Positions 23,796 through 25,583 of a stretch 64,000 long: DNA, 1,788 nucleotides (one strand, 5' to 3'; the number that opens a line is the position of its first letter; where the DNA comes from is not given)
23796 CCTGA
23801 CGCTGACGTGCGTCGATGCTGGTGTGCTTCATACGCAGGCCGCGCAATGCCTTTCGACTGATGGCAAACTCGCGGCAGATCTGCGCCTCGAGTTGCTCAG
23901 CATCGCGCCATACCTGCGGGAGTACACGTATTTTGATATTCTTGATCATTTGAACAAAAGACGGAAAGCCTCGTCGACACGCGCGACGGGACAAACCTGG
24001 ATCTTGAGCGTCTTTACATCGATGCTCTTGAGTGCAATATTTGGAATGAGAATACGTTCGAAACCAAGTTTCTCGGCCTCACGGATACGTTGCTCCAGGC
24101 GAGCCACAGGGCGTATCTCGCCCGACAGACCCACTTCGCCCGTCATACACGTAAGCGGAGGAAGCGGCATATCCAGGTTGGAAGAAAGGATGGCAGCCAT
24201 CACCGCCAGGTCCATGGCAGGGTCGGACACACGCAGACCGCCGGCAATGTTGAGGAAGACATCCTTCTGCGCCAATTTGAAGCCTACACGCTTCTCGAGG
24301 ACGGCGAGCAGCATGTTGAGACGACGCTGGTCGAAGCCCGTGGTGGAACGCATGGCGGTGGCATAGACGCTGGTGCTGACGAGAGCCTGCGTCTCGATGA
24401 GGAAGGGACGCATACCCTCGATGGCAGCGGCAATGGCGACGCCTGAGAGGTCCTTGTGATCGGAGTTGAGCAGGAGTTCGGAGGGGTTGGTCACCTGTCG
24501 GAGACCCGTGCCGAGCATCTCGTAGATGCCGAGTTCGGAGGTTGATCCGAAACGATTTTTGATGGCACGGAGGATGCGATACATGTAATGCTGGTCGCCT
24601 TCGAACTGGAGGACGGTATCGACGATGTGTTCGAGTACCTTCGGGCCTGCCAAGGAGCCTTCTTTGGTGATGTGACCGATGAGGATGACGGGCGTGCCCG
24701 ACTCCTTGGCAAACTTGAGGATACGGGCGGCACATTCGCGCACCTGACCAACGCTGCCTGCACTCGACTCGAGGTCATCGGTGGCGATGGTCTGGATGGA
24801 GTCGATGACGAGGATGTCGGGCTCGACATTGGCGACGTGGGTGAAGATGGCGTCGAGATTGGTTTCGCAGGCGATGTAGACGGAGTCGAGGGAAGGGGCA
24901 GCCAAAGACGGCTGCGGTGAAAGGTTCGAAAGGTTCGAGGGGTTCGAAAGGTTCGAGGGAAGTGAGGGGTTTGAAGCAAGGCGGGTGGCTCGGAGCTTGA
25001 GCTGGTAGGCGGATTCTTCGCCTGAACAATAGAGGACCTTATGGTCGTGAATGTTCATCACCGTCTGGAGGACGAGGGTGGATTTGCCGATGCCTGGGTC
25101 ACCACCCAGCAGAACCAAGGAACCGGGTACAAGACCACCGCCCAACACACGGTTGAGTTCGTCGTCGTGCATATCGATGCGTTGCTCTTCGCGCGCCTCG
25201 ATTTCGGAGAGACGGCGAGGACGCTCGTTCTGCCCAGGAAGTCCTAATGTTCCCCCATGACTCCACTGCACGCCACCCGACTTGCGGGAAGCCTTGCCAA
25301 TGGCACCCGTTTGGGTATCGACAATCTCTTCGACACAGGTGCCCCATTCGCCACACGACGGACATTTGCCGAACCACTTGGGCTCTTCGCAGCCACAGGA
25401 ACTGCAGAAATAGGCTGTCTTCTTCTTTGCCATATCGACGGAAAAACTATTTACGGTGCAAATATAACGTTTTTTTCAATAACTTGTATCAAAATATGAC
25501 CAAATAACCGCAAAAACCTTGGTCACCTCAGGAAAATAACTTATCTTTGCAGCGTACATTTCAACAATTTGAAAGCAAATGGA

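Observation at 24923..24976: Six 9-bp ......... units inserted in-frame in radA, identical in unit to the intergenic array at 58470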

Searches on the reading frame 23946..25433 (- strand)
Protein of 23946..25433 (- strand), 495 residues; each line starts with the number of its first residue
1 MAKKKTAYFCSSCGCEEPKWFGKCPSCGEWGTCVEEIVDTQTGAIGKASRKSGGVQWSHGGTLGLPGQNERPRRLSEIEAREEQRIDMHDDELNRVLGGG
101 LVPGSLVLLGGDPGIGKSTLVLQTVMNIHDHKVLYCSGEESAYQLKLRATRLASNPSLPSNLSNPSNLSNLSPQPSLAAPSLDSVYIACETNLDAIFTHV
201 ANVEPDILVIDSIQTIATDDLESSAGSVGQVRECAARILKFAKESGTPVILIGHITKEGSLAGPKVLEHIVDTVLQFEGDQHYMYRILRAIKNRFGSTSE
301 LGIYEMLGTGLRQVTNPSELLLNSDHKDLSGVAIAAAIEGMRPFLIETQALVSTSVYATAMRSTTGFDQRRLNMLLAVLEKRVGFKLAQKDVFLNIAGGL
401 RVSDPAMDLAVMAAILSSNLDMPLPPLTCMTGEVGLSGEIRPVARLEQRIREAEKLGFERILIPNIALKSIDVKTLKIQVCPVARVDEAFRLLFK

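Call 10: search_protein_families(library=pfam, proteins=[window:23946-25433:-])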
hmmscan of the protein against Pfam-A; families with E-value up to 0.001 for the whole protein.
window:23946-25433:- (495 aa): 9 families
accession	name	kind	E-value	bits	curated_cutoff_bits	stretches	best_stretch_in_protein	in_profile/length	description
PF13481.12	AAA_25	-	4.4e-15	56.2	27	1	77-259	6-194/195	AAA domain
PF06745.19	ATPase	-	3.5e-12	46.6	26.6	1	92-297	7-209/231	KaiC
PF03796.21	DnaB_C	-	7.3e-09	35.8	27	1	92-256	8-179/255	DnaB-like helicase C terminal domain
PF13541.12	ChlI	-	9.3e-09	35.7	27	1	381-465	35-119/121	Subunit ChlI of Mg-chelatase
PF18073.7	Zn_ribbon_LapB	-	7e-08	32.5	25.7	1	8-35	1-28/28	Rubredoxin metal binding domain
PF13191.12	AAA_16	-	3.4e-06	28.1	32.6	1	83-221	7-149/167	AAA ATPase domain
PF05362.19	Lon_C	-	6.9e-06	26.2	21.1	1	401-490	106-199/205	Lon protease (S16) C-terminal proteolytic domain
PF00004.35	AAA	-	8.1e-05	23.5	21.2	1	107-254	1-107/131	ATPase family associated with various cellular activities (AAA)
PF13401.12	AAA_22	-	0.00075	20.3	27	0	106-254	7-123/130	AAA domain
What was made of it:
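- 23946..25433 (-): radA (DNA repair helicase RadA/Sms), intact 495-aa ORF that hosts the insert. Pfam Zn_ribbon_LapB, AAA_25, ATPase/KaiC, ChlI and Lon_C (call 10).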

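Call 11: search_solved_structures(query=window:23946-25433:-, show_alignments=2)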
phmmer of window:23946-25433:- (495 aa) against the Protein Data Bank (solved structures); distinct sequences matched with E-value up to 0.001: 17.
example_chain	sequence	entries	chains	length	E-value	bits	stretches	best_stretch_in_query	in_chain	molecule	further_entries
5lkm_A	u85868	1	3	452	6.1e-125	421.1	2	185-494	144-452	DNA repair protein RadA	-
8rxc_D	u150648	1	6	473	4.7e-124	418.2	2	185-494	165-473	DNA repair protein RadA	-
5lkq_A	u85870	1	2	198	4.6e-41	144.6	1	305-494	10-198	DNA repair protein RadA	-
5h45_A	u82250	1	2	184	1.7e-34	122.9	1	317-465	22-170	DNA repair protein RadA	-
8dvh_A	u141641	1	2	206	2.3e-10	43.3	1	375-471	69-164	Lon protease 2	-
1xhk_A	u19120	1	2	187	2.4e-10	43.3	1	386-494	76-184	Putative protease La homolog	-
1z0b_A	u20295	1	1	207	1.3e-09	40.8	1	370-490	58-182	Putative protease La homolog type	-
1z0c_A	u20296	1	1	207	1.4e-09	40.7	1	370-490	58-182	Putative protease La homolog type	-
1z0e_A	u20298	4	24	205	1.5e-09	40.6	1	370-490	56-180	Putative protease La homolog type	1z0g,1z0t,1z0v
1z0w_A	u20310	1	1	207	1.6e-09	40.6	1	370-490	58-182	Putative protease La homolog type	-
1rr9_A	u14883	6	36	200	4.7e-06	29.1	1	388-492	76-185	ATP-dependent protease La | Lon protease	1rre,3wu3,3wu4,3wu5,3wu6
6u5z_A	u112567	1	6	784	3.4e-05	26.3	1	389-492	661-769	Lon protease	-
3k1j_A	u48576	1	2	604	3.9e-05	26.1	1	376-492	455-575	ATP-dependent protease Lon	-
6v11_A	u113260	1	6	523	0.00013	24.4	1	389-491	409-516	Lon protease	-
6on2_A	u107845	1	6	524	0.00013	24.4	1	389-491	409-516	ATP-dependent protease La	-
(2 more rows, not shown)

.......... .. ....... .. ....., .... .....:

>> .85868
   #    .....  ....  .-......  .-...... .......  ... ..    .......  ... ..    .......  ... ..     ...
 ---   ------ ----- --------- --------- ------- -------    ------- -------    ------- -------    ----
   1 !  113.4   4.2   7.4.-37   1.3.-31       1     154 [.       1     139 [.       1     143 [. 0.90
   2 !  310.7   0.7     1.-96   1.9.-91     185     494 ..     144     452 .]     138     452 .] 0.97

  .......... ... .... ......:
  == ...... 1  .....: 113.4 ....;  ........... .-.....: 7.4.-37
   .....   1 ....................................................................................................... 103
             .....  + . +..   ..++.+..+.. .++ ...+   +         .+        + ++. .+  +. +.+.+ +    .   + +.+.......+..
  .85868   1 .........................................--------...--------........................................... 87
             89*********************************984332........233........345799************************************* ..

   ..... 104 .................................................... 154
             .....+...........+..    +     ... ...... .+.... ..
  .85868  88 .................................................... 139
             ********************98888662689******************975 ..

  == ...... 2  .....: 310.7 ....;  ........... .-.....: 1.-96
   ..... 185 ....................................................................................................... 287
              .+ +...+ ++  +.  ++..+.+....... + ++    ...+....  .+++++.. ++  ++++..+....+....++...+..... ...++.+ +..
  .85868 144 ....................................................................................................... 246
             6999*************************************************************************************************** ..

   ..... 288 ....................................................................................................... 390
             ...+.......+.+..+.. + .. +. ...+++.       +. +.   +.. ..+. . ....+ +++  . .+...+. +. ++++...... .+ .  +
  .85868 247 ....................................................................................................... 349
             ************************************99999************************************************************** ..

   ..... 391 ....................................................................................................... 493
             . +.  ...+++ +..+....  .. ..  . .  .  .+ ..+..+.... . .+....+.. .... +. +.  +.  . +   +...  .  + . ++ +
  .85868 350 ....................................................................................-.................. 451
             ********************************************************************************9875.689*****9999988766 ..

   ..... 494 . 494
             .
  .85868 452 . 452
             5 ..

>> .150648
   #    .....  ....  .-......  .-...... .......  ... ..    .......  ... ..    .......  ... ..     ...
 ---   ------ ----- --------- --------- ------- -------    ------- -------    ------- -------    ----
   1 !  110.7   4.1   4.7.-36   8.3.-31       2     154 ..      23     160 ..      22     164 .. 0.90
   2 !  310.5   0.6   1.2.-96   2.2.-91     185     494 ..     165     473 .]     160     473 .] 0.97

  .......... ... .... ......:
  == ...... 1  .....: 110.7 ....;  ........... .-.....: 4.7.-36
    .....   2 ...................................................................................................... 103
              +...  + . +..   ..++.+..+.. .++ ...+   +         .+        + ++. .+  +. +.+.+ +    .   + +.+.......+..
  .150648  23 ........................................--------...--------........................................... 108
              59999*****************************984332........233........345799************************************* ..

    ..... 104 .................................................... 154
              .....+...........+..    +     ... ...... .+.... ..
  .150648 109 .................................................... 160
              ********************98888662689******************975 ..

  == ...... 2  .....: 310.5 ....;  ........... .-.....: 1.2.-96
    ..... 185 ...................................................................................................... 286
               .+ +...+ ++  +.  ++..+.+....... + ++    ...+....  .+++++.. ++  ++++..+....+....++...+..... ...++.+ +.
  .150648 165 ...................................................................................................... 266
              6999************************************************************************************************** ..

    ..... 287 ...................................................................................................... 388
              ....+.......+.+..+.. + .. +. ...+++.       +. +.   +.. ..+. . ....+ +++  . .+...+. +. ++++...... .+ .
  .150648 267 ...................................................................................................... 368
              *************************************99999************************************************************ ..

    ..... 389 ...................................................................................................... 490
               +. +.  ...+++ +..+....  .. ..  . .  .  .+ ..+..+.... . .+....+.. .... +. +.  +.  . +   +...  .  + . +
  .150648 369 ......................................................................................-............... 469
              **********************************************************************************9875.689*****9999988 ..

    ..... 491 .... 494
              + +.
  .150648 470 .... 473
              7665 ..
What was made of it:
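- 23946..25433 (-): PDB 5lkm RadA, E=6e-125 (call 11).
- Checked: That ORF is an intact RadA: Zn ribbon, AAA_25/KaiC and ChlI/Lon_C domains (call 10), and E=6e-125 to S. pneumoniae RadA 5lkm (call 11). S. pneumoniae has about 4 (call 11).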

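Call 12: find_homologous_proteins(query=window:23946-25433:-, max_evalue=1e-50)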
Query window:23946-25433:- (495 aa): 8000 proteins with E <= 1e-50 among 8000 candidates; the best 120 are listed.
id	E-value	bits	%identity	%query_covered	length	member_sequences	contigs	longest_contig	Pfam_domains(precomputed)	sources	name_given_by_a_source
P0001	0.0e+0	1093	99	100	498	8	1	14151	PF18073.8,PF06745.20,PF03796.22,PF05362.20,PF13481.13,PF13191.13,PF13541.13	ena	-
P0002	0.0e+0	1092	99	100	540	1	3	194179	PF18073.8,PF06745.20,PF03796.22,PF05362.20,PF13481.13,PF13191.13,PF13541.13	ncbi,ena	-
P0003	0.0e+0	1090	99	100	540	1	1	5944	PF18073.8,PF06745.20,PF03796.22,PF05362.20,PF13481.13,PF13191.13,PF13541.13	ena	-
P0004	0.0e+0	1085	98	100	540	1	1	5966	PF18073.8,PF06745.20,PF03796.22,PF05362.20,PF13481.13,PF13191.13,PF13541.13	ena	-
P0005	0.0e+0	1050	95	100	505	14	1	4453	PF18073.8,PF06745.20,PF03796.22,PF05362.20,PF13481.13,PF13191.13,PF13541.13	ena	-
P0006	0.0e+0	1048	97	100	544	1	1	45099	PF18073.8,PF06745.20,PF03796.22,PF05362.20,PF13481.13,PF13191.13,PF13541.13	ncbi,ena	-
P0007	0.0e+0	1046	95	100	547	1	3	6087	PF18073.8,PF06745.20,PF03796.22,PF05362.20,PF13481.13,PF13191.13,PF13541.13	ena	-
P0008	0.0e+0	1045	95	100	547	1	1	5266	PF18073.8,PF06745.20,PF03796.22,PF05362.20,PF13481.13,PF13191.13,PF13541.13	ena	-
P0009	0.0e+0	1045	95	100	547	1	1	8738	PF18073.8,PF06745.20,PF03796.22,PF05362.20,PF13481.13,PF13191.13,PF13541.13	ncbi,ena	-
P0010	0.0e+0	1043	94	100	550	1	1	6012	PF18073.8,PF06745.20,PF03796.22,PF05362.20,PF13481.13,PF13191.13,PF13541.13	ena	-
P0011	0.0e+0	1043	95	100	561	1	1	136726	PF18073.8,PF06745.20,PF03796.22,PF05362.20,PF13481.13,PF13191.13,PF13541.13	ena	-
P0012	0.0e+0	1038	92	100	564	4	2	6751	PF18073.8,PF06745.20,PF03796.22,PF05362.20,PF13481.13,PF13191.13,PF13541.13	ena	-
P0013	0.0e+0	1036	95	100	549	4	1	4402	PF18073.8,PF06745.20,PF03796.22,PF05362.20,PF13481.13,PF13191.13,PF13541.13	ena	-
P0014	0.0e+0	1035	92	100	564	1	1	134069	PF18073.8,PF06745.20,PF03796.22,PF05362.20,PF13481.13,PF13191.13,PF13541.13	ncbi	-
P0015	0.0e+0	1035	89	100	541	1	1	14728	PF18073.8,PF06745.20,PF03796.22,PF05362.20,PF13481.13,PF13191.13,PF13541.13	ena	-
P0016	0.0e+0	1035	89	100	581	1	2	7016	PF18073.8,PF06745.20,PF03796.22,PF05362.20,PF13481.13,PF13191.13,PF13541.13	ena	-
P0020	0.0e+0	1033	91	100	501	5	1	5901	PF18073.8,PF06745.20,PF03796.22,PF05362.20,PF13481.13,PF13191.13,PF13541.13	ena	-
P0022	0.0e+0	1032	94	100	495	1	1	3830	PF18073.8,PF06745.20,PF03796.22,PF05362.20,PF13481.13,PF13191.13,PF13541.13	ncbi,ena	-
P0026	0.0e+0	1018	90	100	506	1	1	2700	PF18073.8,PF06745.20,PF03796.22,PF05362.20,PF13481.13,PF13191.13,PF13541.13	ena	-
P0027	0.0e+0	1010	94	100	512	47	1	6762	PF18073.8,PF06745.20,PF03796.22,PF23442.2,PF05362.20,PF00004.36,PF13481.13,PF13541.13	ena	-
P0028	0.0e+0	1009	92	100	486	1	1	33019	PF18073.8,PF06745.20,PF03796.22,PF05362.20,PF13481.13,PF13191.13,PF13541.13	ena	-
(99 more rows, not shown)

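Call 38: find_encoding_contigs(protein=P0027, flank=1500, max_places=1)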
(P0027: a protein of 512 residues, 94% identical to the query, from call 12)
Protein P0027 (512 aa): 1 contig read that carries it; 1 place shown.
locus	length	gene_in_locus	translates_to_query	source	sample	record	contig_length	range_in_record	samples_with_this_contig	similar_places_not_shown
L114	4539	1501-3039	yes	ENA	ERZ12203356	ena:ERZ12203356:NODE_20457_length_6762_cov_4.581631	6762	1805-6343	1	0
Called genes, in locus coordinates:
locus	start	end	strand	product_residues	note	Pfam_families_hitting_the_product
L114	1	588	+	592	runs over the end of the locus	-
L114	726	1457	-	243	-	PF00106:adh_short, PF08659:KR (weak), PF13561:adh_short_C2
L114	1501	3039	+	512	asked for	PF18073:Zn_ribbon_LapB, PF03796:DnaB_C (faint), PF13481:AAA_25, PF06745:ATPase (weak), PF23442:DUF7125 (weak), PF00004:AAA (faint), PF13541:ChlI, PF05362:Lon_C (weak)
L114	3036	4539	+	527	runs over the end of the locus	PF28550:DUF8436, PF00890:FAD_binding_2 (faint), PF01266:DAO (faint), PF21688:FAD-depend_C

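Call 39: find_encoding_contigs(protein=P0016, flank=1500, max_places=1)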
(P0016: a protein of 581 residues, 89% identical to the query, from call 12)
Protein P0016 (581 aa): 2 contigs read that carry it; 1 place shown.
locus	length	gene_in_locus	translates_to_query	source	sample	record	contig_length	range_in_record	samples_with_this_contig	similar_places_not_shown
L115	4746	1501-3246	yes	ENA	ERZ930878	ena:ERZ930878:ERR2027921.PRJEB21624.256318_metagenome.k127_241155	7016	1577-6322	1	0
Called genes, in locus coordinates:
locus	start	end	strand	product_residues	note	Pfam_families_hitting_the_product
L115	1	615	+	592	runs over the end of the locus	-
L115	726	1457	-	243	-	PF00106:adh_short, PF08659:KR (faint), PF13561:adh_short_C2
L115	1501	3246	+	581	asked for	PF18073:Zn_ribbon_LapB, PF03796:DnaB_C (faint), PF13191:AAA_16 (faint), PF13481:AAA_25 (weak), PF06745:ATPase (faint), PF13541:ChlI, PF05362:Lon_C (weak)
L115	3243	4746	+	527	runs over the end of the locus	PF28550:DUF8436, PF00890:FAD_binding_2 (faint), PF01266:DAO (faint), PF21688:FAD-depend_C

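Call 40: find_encoding_contigs(protein=P0022, flank=1500, max_places=1)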
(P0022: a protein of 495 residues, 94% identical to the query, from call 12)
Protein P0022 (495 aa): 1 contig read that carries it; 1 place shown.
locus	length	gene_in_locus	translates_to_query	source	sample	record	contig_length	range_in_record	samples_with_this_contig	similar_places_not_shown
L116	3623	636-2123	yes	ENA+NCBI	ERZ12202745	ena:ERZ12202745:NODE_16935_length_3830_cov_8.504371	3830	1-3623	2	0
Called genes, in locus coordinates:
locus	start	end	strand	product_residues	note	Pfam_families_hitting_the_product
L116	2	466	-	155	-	?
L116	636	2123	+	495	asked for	PF18073:Zn_ribbon_LapB, PF13191:AAA_16 (weak), PF13481:AAA_25, PF03796:DnaB_C, PF06745:ATPase, PF13541:ChlI, PF05362:Lon_C (weak)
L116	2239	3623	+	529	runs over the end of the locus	PF28550:DUF8436, PF00890:FAD_binding_2 (faint), PF01266:DAO (faint), PF21688:FAD-depend_C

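Call 41: find_encoding_contigs(protein=P0026, flank=1500, max_places=1)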
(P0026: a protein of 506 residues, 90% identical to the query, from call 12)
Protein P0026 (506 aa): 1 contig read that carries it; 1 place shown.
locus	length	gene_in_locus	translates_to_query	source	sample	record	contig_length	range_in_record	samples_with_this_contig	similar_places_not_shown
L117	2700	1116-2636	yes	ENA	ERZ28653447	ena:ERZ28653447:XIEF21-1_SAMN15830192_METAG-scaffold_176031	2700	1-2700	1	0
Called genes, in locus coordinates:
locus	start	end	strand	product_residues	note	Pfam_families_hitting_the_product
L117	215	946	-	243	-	PF00106:adh_short, PF13561:adh_short_C2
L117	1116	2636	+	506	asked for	PF18073:Zn_ribbon_LapB, PF13191:AAA_16 (weak), PF13481:AAA_25, PF03796:DnaB_C, PF06745:ATPase (faint), PF13541:ChlI, PF05362:Lon_C (weak)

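Call 50: list_cluster_members(proteins=[window:23946-25433:-, P0001, P0002, P0020, P0022, P0028])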
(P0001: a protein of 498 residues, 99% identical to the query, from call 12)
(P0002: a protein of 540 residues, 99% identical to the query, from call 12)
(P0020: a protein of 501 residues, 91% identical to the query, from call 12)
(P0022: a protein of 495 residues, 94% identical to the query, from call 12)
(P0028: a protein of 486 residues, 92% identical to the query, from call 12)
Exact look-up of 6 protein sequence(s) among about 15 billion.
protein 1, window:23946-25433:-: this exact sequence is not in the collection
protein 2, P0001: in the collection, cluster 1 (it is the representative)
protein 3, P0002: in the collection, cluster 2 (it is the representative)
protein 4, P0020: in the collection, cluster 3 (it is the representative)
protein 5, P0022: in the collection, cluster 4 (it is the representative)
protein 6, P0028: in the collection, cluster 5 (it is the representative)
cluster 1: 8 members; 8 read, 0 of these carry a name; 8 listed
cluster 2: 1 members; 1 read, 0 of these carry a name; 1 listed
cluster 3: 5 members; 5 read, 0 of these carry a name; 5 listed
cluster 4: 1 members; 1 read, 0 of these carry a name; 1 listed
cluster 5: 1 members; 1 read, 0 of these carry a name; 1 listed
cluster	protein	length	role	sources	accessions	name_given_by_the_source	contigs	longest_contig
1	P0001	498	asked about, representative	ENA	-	-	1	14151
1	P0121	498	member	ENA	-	-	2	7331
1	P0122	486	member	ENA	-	-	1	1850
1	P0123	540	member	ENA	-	-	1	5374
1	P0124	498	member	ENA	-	-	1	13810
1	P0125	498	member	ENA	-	-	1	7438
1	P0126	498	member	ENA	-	-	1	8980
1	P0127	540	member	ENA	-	-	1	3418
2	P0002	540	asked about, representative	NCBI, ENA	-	-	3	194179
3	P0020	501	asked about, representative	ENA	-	-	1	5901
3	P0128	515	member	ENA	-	-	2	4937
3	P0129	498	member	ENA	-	-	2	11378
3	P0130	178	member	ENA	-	-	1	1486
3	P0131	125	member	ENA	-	-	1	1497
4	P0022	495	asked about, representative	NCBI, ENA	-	-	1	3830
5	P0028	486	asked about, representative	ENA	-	-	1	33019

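Call 58: predict_structure(alignment_id=A1)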
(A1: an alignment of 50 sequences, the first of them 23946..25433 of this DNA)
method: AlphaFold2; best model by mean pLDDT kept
length: 495 residues; sequences in the alignment: 50
mean_pLDDT: 58.5   pTM: 0.43
mean pLDDT of the five models: 58.5, 57.3, 55.3, 53.2, 49.3
residues with pLDDT >= 90: 18; 70-90: 164; 50-70: 115; < 50: 198
segments of 3 or more residues with pLDDT < 50: 1-4, 43-69, 78-80, 156-179, 220-226, 255-265, 277-327, 340-403
pLDDT, mean of each block of 10 residues (from residue 1): 58 72 71 62 43 33 43 50 71 65 71 56 84 86 82 59 35 38 83 84 89 63 50 73 80 52 48 49 38 32 26 28 42 55 34 27 32 44 39 38 53 55 72 75 79 76 85 88 88 81
secondary structure, 60 per line:
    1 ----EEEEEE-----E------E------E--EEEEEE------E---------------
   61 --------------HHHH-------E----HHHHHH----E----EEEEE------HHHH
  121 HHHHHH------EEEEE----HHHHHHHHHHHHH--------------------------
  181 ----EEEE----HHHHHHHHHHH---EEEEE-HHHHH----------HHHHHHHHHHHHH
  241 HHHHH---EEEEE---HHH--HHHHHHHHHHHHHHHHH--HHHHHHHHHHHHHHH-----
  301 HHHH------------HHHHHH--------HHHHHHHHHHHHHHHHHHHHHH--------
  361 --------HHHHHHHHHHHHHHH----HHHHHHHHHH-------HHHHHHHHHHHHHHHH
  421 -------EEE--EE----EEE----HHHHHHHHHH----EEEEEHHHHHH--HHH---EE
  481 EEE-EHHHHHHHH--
elements in order: E5-10 E33-38 H75-78 H91-96 E106-110 H117-126 E133-137 H142-154 E185-188 H193-203 E207-211 H213-217 H228-245 E249-253 H262-278 H281-295 H301-304 H317-322 H331-352 H369-383 H388-397 H405-420 E428-430 E439-441 H446-455 E460-464 H465-470 E479-483 H486-493
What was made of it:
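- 24879..24977 (-): Linker codons A153-V185 (33 aa) between the helix ending LRATRL and the strand YIACETN. This is the hypervariable loop. The AF2 model gives helix 142-154, then 156-179 with pLDDT below 50 and no secondary structure, then strand 185-188 (call 58).
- Low-confidence coil between two confident secondary-structure elements (call 58).
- Tried and rejected: I used it only for the local contrast around the insert (call 58) and ran no fold search on it.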
